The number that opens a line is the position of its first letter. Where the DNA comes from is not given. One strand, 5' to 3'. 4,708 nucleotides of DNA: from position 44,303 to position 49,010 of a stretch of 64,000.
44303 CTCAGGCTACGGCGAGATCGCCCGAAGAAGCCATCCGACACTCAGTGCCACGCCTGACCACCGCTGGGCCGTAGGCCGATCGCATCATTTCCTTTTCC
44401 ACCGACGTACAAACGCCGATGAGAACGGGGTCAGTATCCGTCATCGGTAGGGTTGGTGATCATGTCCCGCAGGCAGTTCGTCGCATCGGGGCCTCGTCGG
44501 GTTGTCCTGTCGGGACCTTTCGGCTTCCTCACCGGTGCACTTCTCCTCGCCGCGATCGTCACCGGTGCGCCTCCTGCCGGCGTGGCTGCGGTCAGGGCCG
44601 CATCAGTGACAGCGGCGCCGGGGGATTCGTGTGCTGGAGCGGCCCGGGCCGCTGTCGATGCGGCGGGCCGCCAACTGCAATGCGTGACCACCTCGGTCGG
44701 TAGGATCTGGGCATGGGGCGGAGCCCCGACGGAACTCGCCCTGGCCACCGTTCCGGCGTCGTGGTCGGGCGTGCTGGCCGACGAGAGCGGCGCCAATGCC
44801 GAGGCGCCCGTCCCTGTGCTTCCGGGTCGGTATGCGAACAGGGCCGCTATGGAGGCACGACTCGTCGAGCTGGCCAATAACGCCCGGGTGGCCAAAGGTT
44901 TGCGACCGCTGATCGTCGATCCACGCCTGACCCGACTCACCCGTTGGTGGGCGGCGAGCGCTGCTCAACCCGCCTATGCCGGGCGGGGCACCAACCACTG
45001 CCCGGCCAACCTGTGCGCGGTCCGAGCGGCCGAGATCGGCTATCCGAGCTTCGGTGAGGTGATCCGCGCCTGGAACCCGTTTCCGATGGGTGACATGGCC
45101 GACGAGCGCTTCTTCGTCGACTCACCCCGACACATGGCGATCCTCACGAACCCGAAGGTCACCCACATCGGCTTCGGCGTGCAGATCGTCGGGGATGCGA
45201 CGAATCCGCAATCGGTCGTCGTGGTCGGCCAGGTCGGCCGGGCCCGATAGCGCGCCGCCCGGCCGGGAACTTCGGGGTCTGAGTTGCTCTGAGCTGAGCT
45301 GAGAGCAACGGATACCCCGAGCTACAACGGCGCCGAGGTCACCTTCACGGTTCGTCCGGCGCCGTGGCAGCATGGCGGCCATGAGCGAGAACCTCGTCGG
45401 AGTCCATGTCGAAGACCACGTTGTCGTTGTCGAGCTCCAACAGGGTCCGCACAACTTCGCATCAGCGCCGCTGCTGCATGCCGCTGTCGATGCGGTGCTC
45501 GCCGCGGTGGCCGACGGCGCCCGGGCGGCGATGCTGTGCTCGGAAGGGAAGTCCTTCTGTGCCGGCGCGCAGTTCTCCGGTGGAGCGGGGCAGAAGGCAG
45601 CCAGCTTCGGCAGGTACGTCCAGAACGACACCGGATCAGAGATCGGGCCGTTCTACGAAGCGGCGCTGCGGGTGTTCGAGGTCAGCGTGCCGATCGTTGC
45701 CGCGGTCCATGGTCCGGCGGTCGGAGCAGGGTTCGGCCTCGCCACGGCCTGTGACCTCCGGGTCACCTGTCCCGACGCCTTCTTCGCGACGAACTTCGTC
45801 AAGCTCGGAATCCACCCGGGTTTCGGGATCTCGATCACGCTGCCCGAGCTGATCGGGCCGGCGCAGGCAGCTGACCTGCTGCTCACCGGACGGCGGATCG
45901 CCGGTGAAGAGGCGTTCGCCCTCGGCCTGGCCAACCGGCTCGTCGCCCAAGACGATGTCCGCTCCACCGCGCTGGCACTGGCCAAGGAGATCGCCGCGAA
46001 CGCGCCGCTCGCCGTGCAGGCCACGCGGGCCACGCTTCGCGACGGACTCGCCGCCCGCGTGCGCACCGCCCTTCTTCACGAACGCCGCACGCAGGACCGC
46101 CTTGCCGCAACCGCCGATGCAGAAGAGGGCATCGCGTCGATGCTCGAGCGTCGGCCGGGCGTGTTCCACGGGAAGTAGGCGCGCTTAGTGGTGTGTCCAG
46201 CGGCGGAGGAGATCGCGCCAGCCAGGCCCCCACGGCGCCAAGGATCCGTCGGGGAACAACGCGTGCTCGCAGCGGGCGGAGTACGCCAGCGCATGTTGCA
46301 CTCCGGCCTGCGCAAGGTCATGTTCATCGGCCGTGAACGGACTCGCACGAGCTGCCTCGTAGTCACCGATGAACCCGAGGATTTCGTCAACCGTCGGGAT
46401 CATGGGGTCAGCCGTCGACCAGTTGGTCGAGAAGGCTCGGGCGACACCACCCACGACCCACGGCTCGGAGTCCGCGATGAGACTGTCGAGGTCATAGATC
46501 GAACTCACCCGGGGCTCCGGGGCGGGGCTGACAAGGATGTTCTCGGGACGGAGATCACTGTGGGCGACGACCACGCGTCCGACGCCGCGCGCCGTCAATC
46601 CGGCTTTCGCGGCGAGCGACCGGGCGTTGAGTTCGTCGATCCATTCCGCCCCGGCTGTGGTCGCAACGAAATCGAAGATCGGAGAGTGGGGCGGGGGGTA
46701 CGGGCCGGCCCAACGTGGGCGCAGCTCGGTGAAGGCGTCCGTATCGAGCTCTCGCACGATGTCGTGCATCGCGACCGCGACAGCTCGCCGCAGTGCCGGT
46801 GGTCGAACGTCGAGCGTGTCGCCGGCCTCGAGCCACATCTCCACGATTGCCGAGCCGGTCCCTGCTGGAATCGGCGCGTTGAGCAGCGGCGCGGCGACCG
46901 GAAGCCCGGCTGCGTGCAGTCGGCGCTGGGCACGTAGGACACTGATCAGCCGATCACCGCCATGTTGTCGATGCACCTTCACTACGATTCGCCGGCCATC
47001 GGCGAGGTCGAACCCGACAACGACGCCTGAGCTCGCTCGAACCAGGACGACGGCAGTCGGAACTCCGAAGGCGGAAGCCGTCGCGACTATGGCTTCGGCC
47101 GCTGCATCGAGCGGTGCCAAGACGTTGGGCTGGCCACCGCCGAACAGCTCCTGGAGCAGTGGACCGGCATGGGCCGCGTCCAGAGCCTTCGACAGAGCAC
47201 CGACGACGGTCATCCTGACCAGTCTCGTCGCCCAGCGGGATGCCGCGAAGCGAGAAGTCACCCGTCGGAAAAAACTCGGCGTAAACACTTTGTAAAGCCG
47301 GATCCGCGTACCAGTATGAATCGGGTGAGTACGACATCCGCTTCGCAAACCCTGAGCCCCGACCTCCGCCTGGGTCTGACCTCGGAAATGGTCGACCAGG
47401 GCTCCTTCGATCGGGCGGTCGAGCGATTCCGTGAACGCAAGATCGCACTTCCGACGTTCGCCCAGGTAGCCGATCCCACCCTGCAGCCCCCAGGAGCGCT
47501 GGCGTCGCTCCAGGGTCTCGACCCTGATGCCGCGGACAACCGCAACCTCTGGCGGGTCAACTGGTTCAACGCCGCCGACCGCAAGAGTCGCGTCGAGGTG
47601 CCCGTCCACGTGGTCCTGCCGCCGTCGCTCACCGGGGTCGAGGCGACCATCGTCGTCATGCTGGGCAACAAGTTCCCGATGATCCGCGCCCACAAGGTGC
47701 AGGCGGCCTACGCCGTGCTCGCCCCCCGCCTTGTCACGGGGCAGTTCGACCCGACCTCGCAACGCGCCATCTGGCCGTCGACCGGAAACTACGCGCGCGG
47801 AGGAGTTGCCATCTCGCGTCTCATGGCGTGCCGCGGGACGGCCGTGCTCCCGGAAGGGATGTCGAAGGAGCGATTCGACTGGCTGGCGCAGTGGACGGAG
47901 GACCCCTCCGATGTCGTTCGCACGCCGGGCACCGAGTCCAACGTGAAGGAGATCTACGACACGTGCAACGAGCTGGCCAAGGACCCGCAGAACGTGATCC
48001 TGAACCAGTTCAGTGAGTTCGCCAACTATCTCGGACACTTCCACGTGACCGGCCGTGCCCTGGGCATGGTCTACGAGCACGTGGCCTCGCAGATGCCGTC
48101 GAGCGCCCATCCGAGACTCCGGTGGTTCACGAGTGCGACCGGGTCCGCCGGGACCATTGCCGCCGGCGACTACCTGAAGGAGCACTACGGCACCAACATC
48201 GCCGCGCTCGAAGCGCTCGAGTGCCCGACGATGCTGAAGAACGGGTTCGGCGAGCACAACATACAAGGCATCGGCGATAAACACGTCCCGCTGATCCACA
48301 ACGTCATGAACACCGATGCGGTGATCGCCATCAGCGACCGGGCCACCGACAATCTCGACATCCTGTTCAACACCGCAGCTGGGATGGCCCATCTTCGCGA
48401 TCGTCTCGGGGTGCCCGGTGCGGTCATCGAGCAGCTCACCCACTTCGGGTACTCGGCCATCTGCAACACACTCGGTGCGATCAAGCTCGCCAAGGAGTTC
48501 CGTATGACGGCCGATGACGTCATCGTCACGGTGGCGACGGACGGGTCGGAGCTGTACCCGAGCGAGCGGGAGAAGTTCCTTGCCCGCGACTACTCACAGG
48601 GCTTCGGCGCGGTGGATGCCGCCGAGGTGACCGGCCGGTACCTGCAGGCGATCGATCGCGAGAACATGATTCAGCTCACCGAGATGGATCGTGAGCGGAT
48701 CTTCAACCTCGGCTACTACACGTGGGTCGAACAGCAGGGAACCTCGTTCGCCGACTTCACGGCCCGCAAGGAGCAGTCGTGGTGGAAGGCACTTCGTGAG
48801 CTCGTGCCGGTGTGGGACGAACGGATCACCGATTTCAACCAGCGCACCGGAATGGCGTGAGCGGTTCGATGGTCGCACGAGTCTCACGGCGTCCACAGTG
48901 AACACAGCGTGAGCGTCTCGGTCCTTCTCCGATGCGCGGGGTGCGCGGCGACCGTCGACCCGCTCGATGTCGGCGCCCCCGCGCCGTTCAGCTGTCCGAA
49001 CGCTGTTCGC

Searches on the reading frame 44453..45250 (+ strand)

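Call 59: search_protein_families(library=pfam, proteins=[window:44453-45250:+])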
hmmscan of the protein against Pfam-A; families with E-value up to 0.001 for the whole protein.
window:44453-45250:+ (265 aa): 1 family
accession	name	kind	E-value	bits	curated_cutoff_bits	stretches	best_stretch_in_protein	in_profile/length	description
PF00188.32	CAP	-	1.1e-05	26.7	21.1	1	139-257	2-113/117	Cysteine-rich secretory protein family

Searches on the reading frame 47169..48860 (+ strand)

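Call 59: search_protein_families(library=pfam, proteins=[window:47169-48860:+])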
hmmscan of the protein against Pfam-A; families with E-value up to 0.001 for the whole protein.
window:47169-48860:+ (563 aa): 1 family
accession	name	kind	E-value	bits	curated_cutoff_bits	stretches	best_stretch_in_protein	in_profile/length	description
PF00291.31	PALP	-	3.5e-10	40.1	35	1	175-370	37-222/295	Pyridoxal-phosphate dependent enzyme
